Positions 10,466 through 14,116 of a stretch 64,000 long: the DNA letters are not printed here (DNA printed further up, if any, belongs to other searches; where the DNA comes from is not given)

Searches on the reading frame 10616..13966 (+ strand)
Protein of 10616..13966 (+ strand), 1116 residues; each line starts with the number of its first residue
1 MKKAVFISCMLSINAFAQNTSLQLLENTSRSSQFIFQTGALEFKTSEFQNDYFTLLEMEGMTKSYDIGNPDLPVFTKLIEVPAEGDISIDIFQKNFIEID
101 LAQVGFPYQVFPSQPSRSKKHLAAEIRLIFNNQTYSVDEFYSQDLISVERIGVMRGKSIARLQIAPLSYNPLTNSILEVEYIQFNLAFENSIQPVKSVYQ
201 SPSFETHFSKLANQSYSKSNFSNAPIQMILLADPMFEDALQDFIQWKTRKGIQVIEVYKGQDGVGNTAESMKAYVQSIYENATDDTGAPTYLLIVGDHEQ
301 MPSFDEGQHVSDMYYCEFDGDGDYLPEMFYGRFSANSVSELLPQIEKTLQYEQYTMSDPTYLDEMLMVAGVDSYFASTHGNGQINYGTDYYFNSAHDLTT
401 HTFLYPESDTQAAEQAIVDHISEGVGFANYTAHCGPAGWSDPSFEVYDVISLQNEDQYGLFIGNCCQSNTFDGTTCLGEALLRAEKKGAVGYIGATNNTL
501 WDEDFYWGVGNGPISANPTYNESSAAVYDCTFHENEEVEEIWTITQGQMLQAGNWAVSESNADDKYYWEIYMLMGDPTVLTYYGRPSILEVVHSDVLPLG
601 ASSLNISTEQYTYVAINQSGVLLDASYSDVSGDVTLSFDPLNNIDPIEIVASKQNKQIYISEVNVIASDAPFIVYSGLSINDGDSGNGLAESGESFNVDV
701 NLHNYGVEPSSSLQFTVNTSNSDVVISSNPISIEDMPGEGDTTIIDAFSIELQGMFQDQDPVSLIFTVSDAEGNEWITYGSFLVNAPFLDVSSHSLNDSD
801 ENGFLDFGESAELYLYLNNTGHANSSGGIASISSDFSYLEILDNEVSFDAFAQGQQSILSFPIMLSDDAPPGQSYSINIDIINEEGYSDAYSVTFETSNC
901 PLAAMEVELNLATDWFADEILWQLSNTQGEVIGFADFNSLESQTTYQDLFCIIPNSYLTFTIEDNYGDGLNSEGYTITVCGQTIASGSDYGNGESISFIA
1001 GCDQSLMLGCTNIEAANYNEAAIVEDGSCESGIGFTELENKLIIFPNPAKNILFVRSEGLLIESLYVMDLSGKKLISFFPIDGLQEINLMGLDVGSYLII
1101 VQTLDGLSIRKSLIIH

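Call 3: search_protein_families(library=pfam, proteins=[window:10616-13966:+])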
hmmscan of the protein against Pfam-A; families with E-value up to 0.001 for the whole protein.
window:10616-13966:+ (1116 aa): 4 families
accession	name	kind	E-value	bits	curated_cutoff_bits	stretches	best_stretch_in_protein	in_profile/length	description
PF01364.23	Peptidase_C25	-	1.4e-57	196.1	23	1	228-579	1-372/374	Peptidase family C25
PF08126.16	Propeptide_C25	-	3.7e-14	52.7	22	1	19-195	8-179/205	Propeptide_C25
PF03785.20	Peptidase_C25_C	-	3.9e-09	36.7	25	1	589-664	4-79/79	Peptidase family C25, C terminal ig-like domain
PF18962.6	Por_Secre_tail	-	1.5e-05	25.6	27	1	1044-1114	1-74/75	Secretion system C-terminal sorting domain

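Call 6: find_related_loci(query=window:10616-13966:+, collection=genome_contigs, flank=6000)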
Query window:10616-13966:+ (1116 aa) in genome_contigs; peptide patterns used: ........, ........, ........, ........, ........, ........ (x = any residue, [..] = any of these).
123 stretches matched a pattern; 84 encode a relative of the query (tblastn E <= 1e-3); the best 80 are kept; 80 distinct loci.
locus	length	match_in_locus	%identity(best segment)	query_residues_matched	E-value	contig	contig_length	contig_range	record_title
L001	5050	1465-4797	54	6-1115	0e+0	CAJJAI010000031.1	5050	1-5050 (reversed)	MAG: Flavobacteriales bacterium UBA6772 isolate FRAM18_bin213 genome assembly, contig: FRAM18_bin213-31, whole genome sh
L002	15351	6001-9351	51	1-1115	0e+0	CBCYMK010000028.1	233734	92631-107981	MAG: Flavobacteriales bacterium isolate 82b4ff7b-cf23-4688-bb94-26f8c020c7e3 genome assembly, contig: contig_28, whole g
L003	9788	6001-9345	52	1-1115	0e+0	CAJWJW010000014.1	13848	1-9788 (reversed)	MAG TPA_asm: uncultured Flavobacteriales bacterium isolate ERR599121_bin.94_MetaBAT_v2.12.1_MAG genome assembly, contig:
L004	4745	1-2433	44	68-871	0e+0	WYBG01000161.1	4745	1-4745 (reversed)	MAG: Deltaproteobacteria bacterium isolate PRO9 k127_122008, whole genome shotgun sequence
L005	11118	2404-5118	43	1-881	0e+0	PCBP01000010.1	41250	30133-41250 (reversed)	MAG: Flavobacteriales bacterium isolate NP1160 7171, whole genome shotgun sequence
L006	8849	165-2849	43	4-872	0e+0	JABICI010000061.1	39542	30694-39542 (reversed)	MAG: Flavobacteriales bacterium isolate SI048_bin47 k141_501508, whole genome shotgun sequence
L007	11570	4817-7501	43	4-872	0e+0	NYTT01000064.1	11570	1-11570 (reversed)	MAG: Flavobacteriales bacterium isolate CPC60 MHASMcontig_34267, whole genome shotgun sequence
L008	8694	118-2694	43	1-824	0e+0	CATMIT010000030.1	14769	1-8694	MAG: uncultured Flavobacteriales bacterium isolate SRR3965873_bin.24_MetaWRAP_v1.3_MAG genome assembly, contig: ERZ50529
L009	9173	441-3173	42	1-881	0e+0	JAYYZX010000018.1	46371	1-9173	MAG: Bacteroidota bacterium isolate XB_MAG117 DB_MAG117_0018, whole genome shotgun sequence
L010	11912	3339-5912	43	34-872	0e+0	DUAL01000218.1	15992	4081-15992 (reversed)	MAG TPA_asm: Flavobacteriales bacterium isolate UWMA-0274 NODE_4846_length_15992_cov_0.171585, whole genome shotgun sequ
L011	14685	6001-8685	42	1-872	0e+0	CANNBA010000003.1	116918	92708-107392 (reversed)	MAG: Flavobacteriales bacterium isolate ZH-3nov15-18 genome assembly, contig: ZH-3nov15-C54, whole genome shotgun sequen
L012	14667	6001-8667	41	5-872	0e+0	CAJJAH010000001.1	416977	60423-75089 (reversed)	MAG: Cryomorphaceae bacterium BACL11 MAG-121001-bin54 isolate FRAM18_bin189 genome assembly, contig: FRAM18_bin189-1, wh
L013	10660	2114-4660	43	53-881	0e+0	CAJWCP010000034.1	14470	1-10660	MAG TPA_asm: uncultured Flavobacteriales bacterium isolate ERR598968_bin.104_MetaBAT_v2.12.1_MAG genome assembly, contig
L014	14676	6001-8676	41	16-881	0e+0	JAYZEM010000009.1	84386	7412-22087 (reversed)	MAG: Bacteroidota bacterium isolate XB_MAG142 DB_MAG142_0009, whole genome shotgun sequence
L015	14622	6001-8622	41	18-872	0e+0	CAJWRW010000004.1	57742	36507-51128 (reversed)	MAG TPA_asm: uncultured Flavobacteriales bacterium isolate ERR599094_bin.75_MetaBAT_v2.12.1_MAG genome assembly, contig:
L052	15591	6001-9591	44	1-1116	8e-173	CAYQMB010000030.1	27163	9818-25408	MAG TPA_asm: uncultured Bacteroidales bacterium isolate binchicken_co13_395 genome assembly, contig: NODE_2199_length_27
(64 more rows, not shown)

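Call 9: search_protein_families(library=ncbifam, proteins=[window:10616-13966:+])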
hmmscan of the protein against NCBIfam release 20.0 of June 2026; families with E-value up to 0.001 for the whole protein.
window:10616-13966:+ (1116 aa): 4 families
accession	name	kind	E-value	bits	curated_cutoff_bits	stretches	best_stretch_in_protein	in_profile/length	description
NF052324.1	PorU_rel_Nterm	equivalog_domain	1.7e-12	46.4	450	1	309-498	508-699/879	putative type IX secretion system sortase PorU2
TIGR04183.1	Por_Secre_tail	domain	6.5e-08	32.5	23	1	1044-1114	1-70/72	T9SS type A sorting domain-containing protein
TIGR03900.1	prc_long_Delta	hypoth_equivalog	1e-06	27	660.95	1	659-777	653-771/973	MXAN_5808 family serine peptidase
NF038112.1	myxo_dep_M36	subfamily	1.6e-05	22.3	1500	1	796-896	872-974/1604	myxosortase-dependent M36 family metallopeptidase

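Call 14: search_protein_families(library=pfam, proteins=[L002:2590-4098:+, L002:4105-5553:+, L002:5579-5902:+, L002:9483-10724:+, L002:11621-13165:-])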
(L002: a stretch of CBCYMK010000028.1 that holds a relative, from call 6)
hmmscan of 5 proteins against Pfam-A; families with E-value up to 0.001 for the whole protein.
L002:2590-4098:+ (502 aa): 2 families
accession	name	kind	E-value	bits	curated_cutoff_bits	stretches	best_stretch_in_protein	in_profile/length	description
PF00152.25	tRNA-synt_2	-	2.3e-68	231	25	1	137-496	3-307/308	tRNA synthetases class II (D, K and N)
PF01336.31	tRNA_anti-codon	-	4.4e-11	43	27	1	42-119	1-75/75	OB-fold nucleic acid binding domain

L002:4105-5553:+ (482 aa): 3 families
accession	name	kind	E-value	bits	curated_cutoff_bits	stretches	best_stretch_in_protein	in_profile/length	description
PF04552.19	Sigma54_DBD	-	1.2e-52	178.3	22.8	1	323-480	3-159/160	Sigma-54, DNA binding domain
PF04963.19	Sigma54_CBD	-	2.5e-49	168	22.9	1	114-297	14-183/185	Sigma-54 factor, core binding domain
PF00309.25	Sigma54_AID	-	3.9e-13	49.4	23.8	1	3-48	1-46/46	Sigma-54 factor, Activator interacting domain (AID)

L002:5579-5902:+ (107 aa): 2 families
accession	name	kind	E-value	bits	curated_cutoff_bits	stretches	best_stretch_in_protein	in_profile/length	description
PF01022.26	HTH_5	-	6.8e-10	39.1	22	1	35-79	2-45/47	Bacterial regulatory protein, arsR family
PF12840.13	HTH_20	-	0.00031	21.1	27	1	32-74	1-43/51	Helix-turn-helix domain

L002:9483-10724:+ (413 aa): 1 family
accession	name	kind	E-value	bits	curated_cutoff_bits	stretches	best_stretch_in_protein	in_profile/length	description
PF07396.17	Porin_O_P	-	1e-13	51.7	20.9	1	67-397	9-348/370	Phosphate-selective porin O and P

L002:11621-13165:- (514 aa): 2 families
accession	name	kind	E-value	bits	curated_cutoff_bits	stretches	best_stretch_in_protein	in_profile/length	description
PF00916.26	Sulfate_transp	-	1.2e-61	209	23.2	1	8-376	1-370/380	Sulfate permease family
PF16983.11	MFS_MOT1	-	1.5e-07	32.2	30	1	284-363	30-111/111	Molybdate transporter of MFS superfamily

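Call 25: find_homologous_proteins(query=window:10616-13966:+, max_evalue=1e-50)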
Query window:10616-13966:+ (1116 aa): 2572 proteins with E <= 1e-50 among 8000 candidates; the best 120 are listed.
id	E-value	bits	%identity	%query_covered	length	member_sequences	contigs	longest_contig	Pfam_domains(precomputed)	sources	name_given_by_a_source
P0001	0.0e+0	2522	100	100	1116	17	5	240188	PF08126.17,PF18962.8,PF01364.25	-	-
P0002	0.0e+0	1965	77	100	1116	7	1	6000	PF08126.17,PF01364.25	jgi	jgi:hypothetical protein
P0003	0.0e+0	1892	73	100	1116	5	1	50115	PF08126.17,PF18962.8,PF01364.25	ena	-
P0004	0.0e+0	1498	57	100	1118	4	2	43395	PF08126.17,PF18962.8,PF01364.25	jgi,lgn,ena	-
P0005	0.0e+0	1495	57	99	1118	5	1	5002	PF08126.17,PF18962.8,PF01364.25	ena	-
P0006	0.0e+0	1476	57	100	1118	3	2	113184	PF08126.17,PF18962.8,PF07705.18,PF01364.25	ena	-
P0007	0.0e+0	1475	57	100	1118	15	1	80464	PF08126.17,PF18962.8,PF01364.25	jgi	jgi:hypothetical protein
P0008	0.0e+0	1414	56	99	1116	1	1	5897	PF08126.17,PF18962.8,PF07705.18,PF01364.25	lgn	-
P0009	0.0e+0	1410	54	100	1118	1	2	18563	PF08126.17,PF18962.8,PF01364.25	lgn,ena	-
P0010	0.0e+0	1404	56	98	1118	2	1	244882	PF08126.17,PF18962.8,PF01364.25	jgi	jgi:hypothetical protein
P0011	0.0e+0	1369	54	100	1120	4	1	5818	PF08126.17,PF18962.8,PF01364.25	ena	-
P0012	0.0e+0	1362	55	100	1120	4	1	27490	PF08126.17,PF18962.8,PF01364.25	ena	-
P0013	0.0e+0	1362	54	100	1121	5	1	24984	PF08126.17,PF18962.8,PF01364.25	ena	-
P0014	0.0e+0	1362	55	99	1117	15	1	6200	PF08126.17,PF18962.8,PF01364.25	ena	-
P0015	0.0e+0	1361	55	100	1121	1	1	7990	PF08126.17,PF18962.8,PF01364.25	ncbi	-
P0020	0.0e+0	1346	54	100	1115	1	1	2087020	PF08126.17,PF18962.8,PF01364.25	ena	-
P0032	0.0e+0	1327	54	98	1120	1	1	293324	PF08126.17,PF18962.8,PF01364.25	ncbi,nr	ncbi:MAG: hypothetical protein CM15mP23_17570 [Cryomorphaceae bacterium]|nr:MAG: hypothetical protei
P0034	0.0e+0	1324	53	100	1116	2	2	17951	PF08126.17,PF18962.8,PF01364.25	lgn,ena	-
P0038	0.0e+0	1314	53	99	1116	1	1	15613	PF08126.17,PF18962.8,PF01364.25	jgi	jgi:hypothetical protein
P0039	0.0e+0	1313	53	99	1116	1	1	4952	PF08126.17,PF18962.8,PF01364.25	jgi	jgi:hypothetical protein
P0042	0.0e+0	1304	53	100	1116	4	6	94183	PF08126.17,PF18962.8,PF01364.25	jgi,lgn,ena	-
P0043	0.0e+0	1302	53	100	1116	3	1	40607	PF08126.17,PF18962.8,PF01364.25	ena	-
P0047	0.0e+0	1291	53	99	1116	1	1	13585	PF08126.17,PF18962.8,PF01364.25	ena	-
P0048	0.0e+0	1290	52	99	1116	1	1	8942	PF08126.17,PF18962.8,PF01364.25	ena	-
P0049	0.0e+0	1290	53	99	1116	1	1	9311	PF08126.17,PF18962.8,PF01364.25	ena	-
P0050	0.0e+0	1288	52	99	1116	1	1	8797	PF08126.17,PF18962.8,PF01364.25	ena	-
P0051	0.0e+0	1287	52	100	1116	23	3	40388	PF08126.17,PF18962.8,PF01364.25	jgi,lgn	-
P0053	0.0e+0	1248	50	100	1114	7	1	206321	PF08126.17,PF18962.8,PF01364.25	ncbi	-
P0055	0.0e+0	1227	49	100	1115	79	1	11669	PF08126.17,PF18962.8,PF03785.21,PF01364.25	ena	-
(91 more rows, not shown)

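Call 26: find_encoding_contigs(protein=P0003, flank=3500, max_places=2)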
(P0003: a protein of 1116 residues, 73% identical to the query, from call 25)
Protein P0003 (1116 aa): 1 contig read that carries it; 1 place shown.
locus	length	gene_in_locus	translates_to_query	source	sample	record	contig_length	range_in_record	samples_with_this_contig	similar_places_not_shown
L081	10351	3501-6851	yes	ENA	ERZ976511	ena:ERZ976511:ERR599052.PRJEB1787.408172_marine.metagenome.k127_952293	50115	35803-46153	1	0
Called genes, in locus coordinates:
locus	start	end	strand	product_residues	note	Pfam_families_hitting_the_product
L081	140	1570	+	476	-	PF01336:tRNA_anti-codon, PF00152:tRNA-synt_2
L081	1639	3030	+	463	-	PF00309:Sigma54_AID (weak), PF04963:Sigma54_CBD, PF04552:Sigma54_DBD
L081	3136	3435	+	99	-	PF12840:HTH_20 (faint), PF01022:HTH_5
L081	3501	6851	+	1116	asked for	PF08126:Propeptide_C25, PF01364:Peptidase_C25, PF18962:Por_Secre_tail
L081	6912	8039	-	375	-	-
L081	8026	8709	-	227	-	PF00005:ABC_tran, PF13304:AAA_21 (faint), PF02463:SMC_N (weak)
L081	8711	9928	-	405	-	PF12704:MacB_PCD, PF02687:FtsX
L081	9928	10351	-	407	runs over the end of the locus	PF02687:FtsX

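Call 27: find_encoding_contigs(protein=P0002, flank=3500, max_places=2)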
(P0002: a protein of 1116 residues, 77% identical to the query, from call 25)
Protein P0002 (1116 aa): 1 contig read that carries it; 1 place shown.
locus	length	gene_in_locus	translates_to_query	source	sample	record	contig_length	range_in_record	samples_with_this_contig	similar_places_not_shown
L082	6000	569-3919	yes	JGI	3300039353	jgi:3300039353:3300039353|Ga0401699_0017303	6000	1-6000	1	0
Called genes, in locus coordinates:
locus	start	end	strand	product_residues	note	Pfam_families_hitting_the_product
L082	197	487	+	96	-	PF01022:HTH_5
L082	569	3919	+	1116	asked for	PF08126:Propeptide_C25, PF01364:Peptidase_C25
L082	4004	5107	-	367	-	-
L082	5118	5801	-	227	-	PF02463:SMC_N, PF00005:ABC_tran, PF13304:AAA_21 (faint)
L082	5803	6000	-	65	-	?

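Call 28: find_encoding_contigs(protein=P0004, flank=3500, max_places=2)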
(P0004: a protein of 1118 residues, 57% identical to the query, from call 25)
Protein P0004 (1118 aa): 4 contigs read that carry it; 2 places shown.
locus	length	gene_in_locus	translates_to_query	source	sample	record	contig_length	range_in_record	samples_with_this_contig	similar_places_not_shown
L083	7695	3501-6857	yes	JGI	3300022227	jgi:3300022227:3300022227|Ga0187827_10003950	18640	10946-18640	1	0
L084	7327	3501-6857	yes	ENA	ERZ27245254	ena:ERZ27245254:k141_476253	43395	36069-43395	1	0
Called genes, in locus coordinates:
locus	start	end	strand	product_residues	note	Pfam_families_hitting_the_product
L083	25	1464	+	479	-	PF01336:tRNA_anti-codon, PF00152:tRNA-synt_2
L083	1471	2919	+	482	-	PF00309:Sigma54_AID, PF04963:Sigma54_CBD, PF04552:Sigma54_DBD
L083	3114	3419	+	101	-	PF01022:HTH_5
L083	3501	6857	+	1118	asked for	PF08126:Propeptide_C25, PF01364:Peptidase_C25, PF18962:Por_Secre_tail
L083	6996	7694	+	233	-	?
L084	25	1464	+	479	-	PF01336:tRNA_anti-codon, PF00152:tRNA-synt_2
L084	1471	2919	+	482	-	PF00309:Sigma54_AID, PF04963:Sigma54_CBD, PF04552:Sigma54_DBD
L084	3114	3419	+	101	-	PF01022:HTH_5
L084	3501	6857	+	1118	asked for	PF08126:Propeptide_C25, PF01364:Peptidase_C25, PF18962:Por_Secre_tail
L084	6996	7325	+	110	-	?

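Call 29: find_encoding_contigs(protein=P0010, flank=3500, max_places=2)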
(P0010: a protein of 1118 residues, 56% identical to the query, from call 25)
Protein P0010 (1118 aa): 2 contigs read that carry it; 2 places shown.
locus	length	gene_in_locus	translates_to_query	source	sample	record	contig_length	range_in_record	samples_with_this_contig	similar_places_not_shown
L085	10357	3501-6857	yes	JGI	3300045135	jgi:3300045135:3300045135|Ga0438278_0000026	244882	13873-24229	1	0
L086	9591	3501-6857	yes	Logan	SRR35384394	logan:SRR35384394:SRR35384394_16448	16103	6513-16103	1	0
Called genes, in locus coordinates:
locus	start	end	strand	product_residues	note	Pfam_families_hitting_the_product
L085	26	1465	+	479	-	PF01336:tRNA_anti-codon, PF00152:tRNA-synt_2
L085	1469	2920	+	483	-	PF00309:Sigma54_AID, PF04963:Sigma54_CBD, PF04552:Sigma54_DBD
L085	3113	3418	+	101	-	PF01022:HTH_5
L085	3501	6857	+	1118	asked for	PF08126:Propeptide_C25, PF01364:Peptidase_C25, PF18962:Por_Secre_tail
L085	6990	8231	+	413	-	PF07396:Porin_O_P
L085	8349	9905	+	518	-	PF18962:Por_Secre_tail (weak)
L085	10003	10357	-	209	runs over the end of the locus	PF00484:Pro_CA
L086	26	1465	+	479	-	PF01336:tRNA_anti-codon, PF00152:tRNA-synt_2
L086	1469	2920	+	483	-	PF00309:Sigma54_AID, PF04963:Sigma54_CBD, PF04552:Sigma54_DBD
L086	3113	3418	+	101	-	PF01022:HTH_5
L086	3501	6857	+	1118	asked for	PF08126:Propeptide_C25, PF01364:Peptidase_C25, PF18962:Por_Secre_tail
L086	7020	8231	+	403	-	PF07396:Porin_O_P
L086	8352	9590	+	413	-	?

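Call 30: find_encoding_contigs(protein=P0020, flank=3500, max_places=1)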
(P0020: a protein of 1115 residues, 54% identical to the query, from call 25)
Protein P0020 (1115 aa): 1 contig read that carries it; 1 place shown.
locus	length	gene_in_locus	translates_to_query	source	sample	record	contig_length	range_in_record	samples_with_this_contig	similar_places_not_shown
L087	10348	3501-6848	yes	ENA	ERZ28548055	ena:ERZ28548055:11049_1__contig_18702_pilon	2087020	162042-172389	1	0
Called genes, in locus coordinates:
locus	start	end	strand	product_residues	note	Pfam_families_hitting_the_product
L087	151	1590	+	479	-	PF01336:tRNA_anti-codon, PF00152:tRNA-synt_2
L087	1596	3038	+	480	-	PF00309:Sigma54_AID, PF04963:Sigma54_CBD, PF04552:Sigma54_DBD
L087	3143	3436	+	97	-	PF01022:HTH_5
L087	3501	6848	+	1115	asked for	PF08126:Propeptide_C25, PF01364:Peptidase_C25, PF18962:Por_Secre_tail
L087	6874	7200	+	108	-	-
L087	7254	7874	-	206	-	PF00484:Pro_CA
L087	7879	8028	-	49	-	-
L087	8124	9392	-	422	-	PF00916:Sulfate_transp, PF16983:MFS_MOT1 (weak)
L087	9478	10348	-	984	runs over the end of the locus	PF13620:CarboxypepD_reg, PF13715:CarbopepD_reg_2, PF07715:Plug, PF00593:TonB_dep_Rec_b-barrel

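Call 31: find_encoding_contigs(protein=P0032, flank=3500, max_places=1)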
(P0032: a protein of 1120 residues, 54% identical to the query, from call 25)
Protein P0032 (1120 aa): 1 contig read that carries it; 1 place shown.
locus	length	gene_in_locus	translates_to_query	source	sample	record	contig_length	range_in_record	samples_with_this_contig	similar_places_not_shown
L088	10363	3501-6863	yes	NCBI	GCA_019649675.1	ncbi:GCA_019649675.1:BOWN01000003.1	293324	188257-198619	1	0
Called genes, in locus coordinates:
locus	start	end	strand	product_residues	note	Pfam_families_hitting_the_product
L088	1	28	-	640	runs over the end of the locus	PF13292:DXP_synthase_N, PF00456:Transketolase_N (faint), PF02779:Transket_pyr, PF02780:Transketolase_C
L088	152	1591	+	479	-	PF01336:tRNA_anti-codon, PF00152:tRNA-synt_2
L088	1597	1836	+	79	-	PF00309:Sigma54_AID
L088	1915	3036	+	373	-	PF04963:Sigma54_CBD, PF04552:Sigma54_DBD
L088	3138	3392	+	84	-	PF01022:HTH_5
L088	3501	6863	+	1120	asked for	PF08126:Propeptide_C25, PF01364:Peptidase_C25, PF18962:Por_Secre_tail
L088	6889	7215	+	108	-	-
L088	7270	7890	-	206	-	PF00484:Pro_CA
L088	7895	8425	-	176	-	-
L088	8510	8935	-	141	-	PF00916:Sulfate_transp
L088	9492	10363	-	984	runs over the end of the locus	PF13620:CarboxypepD_reg, PF13715:CarbopepD_reg_2, PF07715:Plug, PF00593:TonB_dep_Rec_b-barrel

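Call 32: find_encoding_contigs(protein=P0053, flank=3500, max_places=1)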
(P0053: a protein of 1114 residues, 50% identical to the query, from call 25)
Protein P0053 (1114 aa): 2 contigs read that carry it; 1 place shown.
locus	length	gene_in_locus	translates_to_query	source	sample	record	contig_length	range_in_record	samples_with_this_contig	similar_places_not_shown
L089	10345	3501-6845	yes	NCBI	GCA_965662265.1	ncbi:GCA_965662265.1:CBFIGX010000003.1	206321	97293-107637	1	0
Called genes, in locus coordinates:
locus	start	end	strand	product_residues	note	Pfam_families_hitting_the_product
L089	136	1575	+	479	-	PF01336:tRNA_anti-codon, PF00152:tRNA-synt_2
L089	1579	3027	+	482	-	PF00309:Sigma54_AID, PF04963:Sigma54_CBD, PF04552:Sigma54_DBD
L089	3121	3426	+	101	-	PF01022:HTH_5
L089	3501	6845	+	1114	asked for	PF08126:Propeptide_C25, PF01364:Peptidase_C25, PF18962:Por_Secre_tail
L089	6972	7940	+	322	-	PF07642:BBP2 (weak)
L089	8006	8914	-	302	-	PF01218:Coprogen_oxidas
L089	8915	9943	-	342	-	PF01208:URO-D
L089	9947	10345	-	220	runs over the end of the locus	PF02602:HEM4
